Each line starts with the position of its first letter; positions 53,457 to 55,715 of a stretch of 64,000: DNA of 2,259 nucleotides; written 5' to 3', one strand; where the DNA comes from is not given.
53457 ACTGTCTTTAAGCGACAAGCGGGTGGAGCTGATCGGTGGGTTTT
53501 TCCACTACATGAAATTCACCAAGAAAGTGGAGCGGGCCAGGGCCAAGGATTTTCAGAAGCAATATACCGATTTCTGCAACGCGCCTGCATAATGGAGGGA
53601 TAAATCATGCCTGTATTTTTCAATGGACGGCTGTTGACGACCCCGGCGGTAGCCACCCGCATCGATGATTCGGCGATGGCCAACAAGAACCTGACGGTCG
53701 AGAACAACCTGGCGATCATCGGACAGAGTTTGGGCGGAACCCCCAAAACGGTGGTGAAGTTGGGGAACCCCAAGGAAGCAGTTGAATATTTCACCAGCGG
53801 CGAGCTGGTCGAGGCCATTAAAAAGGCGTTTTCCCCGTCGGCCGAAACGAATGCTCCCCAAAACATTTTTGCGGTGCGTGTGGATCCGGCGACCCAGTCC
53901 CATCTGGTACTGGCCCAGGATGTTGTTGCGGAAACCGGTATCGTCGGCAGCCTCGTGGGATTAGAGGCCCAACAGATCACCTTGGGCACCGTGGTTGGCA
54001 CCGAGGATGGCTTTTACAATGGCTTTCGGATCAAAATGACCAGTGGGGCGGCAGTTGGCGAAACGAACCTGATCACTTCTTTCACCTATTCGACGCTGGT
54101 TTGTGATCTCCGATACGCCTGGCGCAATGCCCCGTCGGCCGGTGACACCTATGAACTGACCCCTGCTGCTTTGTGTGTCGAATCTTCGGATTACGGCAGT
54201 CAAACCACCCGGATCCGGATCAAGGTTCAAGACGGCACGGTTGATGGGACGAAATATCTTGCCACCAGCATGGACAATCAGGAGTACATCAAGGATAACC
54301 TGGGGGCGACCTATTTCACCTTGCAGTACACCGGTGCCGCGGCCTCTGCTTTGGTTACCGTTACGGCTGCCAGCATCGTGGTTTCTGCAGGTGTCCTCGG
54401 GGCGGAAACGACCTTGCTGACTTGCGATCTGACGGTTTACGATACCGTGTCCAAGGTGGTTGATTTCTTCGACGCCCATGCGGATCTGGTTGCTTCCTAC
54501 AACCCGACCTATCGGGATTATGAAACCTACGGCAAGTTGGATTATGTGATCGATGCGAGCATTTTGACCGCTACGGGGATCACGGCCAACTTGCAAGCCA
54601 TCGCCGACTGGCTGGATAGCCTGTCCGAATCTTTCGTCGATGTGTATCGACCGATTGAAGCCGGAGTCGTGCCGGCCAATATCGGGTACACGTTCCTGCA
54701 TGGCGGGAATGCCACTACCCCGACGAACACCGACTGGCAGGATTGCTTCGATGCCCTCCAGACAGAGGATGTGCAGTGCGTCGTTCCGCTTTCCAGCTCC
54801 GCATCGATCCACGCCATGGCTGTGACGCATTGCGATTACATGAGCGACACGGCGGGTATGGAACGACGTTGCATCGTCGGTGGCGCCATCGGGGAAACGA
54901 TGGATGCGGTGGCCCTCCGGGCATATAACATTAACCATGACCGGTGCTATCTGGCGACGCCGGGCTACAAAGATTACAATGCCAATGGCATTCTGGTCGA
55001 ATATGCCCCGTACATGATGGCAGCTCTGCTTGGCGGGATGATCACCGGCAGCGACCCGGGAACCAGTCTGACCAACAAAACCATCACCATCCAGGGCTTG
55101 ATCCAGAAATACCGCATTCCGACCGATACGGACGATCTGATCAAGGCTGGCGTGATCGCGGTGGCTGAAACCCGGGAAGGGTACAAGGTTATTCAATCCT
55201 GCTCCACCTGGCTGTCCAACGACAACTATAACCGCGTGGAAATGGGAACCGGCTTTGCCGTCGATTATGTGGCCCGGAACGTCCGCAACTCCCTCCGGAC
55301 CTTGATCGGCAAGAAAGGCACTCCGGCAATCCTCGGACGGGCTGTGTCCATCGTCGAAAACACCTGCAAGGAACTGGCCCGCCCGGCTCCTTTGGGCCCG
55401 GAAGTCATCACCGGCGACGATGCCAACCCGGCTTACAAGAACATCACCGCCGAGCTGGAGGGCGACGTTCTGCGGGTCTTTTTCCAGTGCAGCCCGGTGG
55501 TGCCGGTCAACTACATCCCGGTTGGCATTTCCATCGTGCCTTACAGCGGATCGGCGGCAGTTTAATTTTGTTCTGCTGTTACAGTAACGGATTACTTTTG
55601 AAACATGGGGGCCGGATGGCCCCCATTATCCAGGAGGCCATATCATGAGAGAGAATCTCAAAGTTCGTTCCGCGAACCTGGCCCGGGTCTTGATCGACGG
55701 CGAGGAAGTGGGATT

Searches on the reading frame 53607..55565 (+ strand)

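Call 37: search_protein_families(library=pfam, proteins=[window:53607-55565:+], max_evalue=0.001)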
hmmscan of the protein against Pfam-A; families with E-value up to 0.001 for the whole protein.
window:53607-55565:+ (652 aa): 1 family
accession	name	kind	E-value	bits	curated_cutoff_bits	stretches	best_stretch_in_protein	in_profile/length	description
PF04984.19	Phage_sheath_1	-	1.8e-05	25.1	31.4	1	372-530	3-164/168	Phage tail sheath protein subtilisin-like domain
